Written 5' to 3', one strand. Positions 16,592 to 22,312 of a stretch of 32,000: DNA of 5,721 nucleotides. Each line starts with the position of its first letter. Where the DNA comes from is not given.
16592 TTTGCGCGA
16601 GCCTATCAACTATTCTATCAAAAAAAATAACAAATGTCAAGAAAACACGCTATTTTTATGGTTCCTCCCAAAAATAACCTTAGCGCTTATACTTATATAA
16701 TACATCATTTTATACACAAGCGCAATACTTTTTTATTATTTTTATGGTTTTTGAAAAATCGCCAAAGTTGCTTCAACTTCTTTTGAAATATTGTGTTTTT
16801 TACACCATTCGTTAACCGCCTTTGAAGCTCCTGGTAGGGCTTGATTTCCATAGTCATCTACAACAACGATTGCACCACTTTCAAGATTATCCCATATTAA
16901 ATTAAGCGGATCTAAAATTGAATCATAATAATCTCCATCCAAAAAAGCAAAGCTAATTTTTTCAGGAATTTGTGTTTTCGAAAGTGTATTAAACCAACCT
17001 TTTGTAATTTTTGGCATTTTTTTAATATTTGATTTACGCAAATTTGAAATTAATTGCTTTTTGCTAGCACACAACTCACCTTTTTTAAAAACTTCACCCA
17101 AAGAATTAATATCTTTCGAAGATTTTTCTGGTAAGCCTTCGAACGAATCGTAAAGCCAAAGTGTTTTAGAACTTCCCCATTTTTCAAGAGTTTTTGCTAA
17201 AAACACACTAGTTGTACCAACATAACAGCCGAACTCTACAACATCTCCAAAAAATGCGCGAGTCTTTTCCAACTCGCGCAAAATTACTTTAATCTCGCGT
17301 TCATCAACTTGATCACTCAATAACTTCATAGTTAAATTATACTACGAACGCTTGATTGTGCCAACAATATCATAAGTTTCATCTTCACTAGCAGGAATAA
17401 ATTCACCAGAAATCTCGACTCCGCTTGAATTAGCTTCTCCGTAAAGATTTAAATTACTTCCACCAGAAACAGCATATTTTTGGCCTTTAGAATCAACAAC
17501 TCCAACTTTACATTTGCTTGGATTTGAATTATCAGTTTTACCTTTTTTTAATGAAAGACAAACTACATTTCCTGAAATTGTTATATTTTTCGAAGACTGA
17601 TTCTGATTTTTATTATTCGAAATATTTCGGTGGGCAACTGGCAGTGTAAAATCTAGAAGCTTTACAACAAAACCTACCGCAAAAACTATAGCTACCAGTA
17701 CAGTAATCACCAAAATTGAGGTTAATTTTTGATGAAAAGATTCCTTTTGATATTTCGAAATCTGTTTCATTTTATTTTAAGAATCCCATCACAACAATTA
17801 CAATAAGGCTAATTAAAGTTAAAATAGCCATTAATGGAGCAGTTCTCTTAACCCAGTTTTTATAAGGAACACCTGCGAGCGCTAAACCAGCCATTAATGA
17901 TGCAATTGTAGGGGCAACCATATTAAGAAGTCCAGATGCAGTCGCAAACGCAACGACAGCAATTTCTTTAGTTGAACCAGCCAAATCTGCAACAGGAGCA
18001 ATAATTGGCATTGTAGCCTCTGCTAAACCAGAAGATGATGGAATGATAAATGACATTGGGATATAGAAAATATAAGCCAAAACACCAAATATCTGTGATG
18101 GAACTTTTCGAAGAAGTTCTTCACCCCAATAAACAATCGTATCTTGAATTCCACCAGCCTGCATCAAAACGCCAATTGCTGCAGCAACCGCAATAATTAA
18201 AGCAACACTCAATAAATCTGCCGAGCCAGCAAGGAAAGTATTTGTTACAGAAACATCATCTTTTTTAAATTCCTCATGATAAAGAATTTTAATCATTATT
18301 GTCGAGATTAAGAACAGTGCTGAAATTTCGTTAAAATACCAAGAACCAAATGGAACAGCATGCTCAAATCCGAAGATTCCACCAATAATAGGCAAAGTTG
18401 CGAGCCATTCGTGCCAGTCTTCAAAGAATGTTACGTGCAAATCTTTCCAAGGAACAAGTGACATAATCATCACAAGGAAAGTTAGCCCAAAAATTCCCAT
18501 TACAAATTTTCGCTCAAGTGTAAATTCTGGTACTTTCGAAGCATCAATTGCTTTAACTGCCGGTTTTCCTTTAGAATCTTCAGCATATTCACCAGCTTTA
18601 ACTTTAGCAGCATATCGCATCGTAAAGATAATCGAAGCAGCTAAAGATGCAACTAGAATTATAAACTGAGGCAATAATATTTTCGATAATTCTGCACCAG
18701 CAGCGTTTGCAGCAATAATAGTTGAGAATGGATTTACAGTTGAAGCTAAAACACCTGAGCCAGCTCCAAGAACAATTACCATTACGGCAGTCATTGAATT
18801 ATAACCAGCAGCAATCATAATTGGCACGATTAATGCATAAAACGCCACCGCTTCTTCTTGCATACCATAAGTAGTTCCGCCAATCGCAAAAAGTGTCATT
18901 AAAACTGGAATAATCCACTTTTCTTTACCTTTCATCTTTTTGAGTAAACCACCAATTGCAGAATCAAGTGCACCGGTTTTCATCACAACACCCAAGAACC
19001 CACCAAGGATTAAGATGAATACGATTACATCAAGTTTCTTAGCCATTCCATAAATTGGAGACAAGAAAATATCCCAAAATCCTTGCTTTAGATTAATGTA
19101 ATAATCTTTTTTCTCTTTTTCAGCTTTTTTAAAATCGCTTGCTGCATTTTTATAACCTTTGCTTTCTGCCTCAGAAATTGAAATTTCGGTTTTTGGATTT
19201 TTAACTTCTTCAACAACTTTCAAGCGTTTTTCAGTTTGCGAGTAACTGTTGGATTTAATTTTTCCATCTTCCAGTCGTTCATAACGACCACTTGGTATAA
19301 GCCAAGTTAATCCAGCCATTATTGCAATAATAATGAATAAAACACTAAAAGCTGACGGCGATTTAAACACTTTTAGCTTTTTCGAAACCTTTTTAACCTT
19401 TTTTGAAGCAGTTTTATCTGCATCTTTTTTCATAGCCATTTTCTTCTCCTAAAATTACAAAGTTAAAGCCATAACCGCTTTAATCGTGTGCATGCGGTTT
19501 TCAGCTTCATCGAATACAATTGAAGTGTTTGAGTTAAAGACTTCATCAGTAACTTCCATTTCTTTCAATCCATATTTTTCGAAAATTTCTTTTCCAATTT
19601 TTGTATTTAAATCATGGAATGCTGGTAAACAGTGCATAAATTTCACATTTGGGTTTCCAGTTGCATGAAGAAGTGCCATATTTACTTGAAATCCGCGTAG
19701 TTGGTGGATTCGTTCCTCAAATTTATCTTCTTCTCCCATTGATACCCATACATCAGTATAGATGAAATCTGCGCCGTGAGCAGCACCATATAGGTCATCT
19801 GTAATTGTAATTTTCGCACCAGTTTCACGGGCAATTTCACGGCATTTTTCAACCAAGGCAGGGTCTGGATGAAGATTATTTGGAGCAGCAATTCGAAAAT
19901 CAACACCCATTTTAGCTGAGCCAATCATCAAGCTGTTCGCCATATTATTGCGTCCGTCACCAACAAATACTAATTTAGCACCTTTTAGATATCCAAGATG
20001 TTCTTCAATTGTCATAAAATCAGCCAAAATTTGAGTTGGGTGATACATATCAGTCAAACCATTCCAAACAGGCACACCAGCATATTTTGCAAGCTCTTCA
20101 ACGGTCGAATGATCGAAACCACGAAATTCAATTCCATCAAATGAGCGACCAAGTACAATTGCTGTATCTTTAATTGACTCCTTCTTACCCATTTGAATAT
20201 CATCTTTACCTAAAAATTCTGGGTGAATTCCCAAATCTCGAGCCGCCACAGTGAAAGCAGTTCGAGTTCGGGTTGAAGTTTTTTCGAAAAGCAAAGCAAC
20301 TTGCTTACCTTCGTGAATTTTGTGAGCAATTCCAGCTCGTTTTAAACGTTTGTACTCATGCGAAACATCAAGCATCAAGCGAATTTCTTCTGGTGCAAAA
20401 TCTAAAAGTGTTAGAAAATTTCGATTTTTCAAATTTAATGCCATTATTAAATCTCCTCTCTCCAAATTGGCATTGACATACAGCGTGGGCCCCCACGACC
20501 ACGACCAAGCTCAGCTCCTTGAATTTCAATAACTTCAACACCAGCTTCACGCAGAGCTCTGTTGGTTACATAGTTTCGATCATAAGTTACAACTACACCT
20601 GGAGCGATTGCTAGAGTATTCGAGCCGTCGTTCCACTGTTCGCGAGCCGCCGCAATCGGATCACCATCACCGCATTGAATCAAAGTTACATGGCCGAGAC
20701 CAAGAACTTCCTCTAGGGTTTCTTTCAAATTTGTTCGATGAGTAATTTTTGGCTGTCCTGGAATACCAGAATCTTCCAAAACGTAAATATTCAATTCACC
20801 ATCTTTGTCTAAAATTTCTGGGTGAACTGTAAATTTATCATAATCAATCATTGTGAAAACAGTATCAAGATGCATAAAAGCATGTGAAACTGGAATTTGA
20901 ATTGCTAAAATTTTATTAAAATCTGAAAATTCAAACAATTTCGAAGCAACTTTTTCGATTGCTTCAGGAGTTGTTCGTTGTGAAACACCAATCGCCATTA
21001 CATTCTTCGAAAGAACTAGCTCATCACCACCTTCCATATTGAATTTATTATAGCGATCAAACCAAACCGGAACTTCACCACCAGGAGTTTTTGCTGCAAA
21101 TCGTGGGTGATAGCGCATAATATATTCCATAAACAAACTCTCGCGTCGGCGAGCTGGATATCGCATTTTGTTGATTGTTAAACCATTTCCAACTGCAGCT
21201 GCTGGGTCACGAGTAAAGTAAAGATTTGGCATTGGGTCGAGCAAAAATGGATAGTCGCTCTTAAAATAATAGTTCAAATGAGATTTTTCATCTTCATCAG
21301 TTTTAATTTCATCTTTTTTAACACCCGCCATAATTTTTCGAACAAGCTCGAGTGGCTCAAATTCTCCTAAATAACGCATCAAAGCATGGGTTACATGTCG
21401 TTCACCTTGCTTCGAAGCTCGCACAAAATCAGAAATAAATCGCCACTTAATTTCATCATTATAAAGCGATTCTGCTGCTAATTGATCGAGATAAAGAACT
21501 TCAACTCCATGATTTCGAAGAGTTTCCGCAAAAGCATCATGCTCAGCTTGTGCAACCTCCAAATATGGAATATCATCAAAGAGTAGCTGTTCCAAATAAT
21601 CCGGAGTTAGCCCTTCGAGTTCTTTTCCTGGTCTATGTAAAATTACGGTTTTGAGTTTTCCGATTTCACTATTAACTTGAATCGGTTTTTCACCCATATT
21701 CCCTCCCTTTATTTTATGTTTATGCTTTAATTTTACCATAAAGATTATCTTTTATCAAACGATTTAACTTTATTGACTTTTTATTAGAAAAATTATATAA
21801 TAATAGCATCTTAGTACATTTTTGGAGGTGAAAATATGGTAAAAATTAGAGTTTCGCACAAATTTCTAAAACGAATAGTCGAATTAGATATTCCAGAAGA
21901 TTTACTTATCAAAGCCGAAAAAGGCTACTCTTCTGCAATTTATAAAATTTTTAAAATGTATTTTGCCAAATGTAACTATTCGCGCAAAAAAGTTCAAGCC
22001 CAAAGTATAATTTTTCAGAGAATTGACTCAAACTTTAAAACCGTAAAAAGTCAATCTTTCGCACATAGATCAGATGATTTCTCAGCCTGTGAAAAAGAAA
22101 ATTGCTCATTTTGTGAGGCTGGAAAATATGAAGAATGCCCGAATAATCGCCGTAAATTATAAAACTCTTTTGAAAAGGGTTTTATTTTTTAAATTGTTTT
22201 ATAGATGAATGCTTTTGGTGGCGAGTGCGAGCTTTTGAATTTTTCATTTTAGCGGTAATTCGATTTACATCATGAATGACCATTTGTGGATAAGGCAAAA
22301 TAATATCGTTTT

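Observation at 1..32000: About nine-fold excess of the palindrome TTCGAA, in all three codon phases and in non-coding DNA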

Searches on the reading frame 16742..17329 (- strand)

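Call 9: search_protein_families(library=pfam, proteins=[window:16742-17329:-])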
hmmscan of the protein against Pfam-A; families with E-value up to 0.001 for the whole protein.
window:16742-17329:- (195 aa): 2 families
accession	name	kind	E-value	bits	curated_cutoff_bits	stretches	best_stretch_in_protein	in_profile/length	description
PF05711.17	TylF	-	2.6e-24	86.3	23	1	26-186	91-253/264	Macrocin-O-methyltransferase (TylF)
PF13578.12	Methyltransf_24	-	1.6e-09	39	26.3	1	31-160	1-105/105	Methyltransferase domain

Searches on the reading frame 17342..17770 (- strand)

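Call 9: search_protein_families(library=pfam, proteins=[window:17342-17770:-])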
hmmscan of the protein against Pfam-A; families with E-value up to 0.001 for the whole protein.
window:17342-17770:- (142 aa): 0 families

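Call 41: search_protein_families(library=pfam, max_evalue=0.1, proteins=[window:17342-17770:-])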
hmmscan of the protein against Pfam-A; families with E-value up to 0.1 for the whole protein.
window:17342-17770:- (142 aa): 1 family
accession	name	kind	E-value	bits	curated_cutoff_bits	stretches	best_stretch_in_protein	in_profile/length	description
PF10348.14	DUF2427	-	0.055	13.7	23.8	1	3-33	71-101/105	Domain of unknown function (DUF2427)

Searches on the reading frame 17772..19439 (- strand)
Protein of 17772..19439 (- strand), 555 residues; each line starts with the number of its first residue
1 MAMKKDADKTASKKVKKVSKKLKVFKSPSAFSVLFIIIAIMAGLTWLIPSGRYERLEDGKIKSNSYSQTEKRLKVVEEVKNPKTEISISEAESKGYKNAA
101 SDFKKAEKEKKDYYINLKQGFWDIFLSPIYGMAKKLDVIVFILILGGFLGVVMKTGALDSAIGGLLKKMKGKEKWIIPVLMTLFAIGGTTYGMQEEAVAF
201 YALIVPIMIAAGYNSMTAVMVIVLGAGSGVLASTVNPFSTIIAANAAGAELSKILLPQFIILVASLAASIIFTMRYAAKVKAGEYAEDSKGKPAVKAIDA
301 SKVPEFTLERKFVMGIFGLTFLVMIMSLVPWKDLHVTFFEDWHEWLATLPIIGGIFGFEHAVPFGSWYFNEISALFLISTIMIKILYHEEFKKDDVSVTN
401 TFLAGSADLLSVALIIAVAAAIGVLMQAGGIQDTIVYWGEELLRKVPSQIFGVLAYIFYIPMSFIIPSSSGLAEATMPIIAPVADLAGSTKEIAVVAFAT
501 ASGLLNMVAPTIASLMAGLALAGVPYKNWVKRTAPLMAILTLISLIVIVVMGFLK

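Call 9: search_protein_families(library=pfam, proteins=[window:17772-19439:-])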
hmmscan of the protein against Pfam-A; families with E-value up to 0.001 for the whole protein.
window:17772-19439:- (555 aa): 1 family
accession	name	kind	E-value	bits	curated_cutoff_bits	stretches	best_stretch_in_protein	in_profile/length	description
PF03606.21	DcuC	-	8.4e-101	338.2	23.1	1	28-551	2-459/461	C4-dicarboxylate anaerobic carrier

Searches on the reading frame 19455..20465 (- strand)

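Call 9: search_protein_families(library=pfam, proteins=[window:19455-20465:-])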
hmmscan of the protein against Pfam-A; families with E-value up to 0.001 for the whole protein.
window:19455-20465:- (336 aa): 2 families
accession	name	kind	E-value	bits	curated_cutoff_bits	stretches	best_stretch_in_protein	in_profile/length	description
PF00185.30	OTCace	-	1.2e-57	194.8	29.4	1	161-334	1-156/157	Aspartate/ornithine carbamoyltransferase, Asp/Orn binding domain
PF02729.26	OTCace_N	-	4.5e-45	153.8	29.9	1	15-155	1-148/148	Aspartate/ornithine carbamoyltransferase, carbamoyl-P binding domain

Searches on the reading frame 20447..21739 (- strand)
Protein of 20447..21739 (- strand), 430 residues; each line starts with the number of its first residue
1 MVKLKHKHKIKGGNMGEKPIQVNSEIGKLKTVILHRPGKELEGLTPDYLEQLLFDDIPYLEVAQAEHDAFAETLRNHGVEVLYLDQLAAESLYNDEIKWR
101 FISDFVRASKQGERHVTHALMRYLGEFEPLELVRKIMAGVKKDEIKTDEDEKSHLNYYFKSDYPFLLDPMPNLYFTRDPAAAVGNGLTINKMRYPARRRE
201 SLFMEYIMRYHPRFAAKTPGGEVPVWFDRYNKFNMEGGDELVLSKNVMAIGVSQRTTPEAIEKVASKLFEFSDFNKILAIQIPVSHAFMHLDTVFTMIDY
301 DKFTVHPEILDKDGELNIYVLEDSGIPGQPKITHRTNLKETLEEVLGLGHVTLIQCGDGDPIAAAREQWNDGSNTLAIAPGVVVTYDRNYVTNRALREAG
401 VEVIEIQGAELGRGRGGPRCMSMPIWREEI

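Call 9: search_protein_families(library=pfam, proteins=[window:20447-21739:-])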
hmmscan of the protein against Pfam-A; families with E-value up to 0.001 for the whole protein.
window:20447-21739:- (430 aa): 2 families
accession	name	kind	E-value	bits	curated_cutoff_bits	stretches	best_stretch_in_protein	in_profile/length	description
PF02274.22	ADI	-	1.8e-138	462.1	22.8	1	51-427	2-377/377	Arginine deiminase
PF19420.4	DDAH_eukar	-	2.4e-10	40.6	23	0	171-313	58-200/291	N,N dimethylarginine dimethylhydrolase, eukaryotic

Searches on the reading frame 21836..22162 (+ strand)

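Call 9: search_protein_families(library=pfam, proteins=[window:21836-22162:+])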
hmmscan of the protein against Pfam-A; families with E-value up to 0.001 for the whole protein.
window:21836-22162:+ (108 aa): 0 families

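Call 41: search_protein_families(library=pfam, max_evalue=0.1, proteins=[window:21836-22162:+])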
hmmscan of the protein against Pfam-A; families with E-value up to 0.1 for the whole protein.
window:21836-22162:+ (108 aa): 2 families
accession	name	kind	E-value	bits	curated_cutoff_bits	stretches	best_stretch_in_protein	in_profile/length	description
PF19351.4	DUF5929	-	0.013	15.4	27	1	25-73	26-73/222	Domain of unknown function (DUF5929)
PF19761.4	DUF6248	-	0.038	14.3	26.7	1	73-104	37-68/155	Family of unknown function (DUF6248)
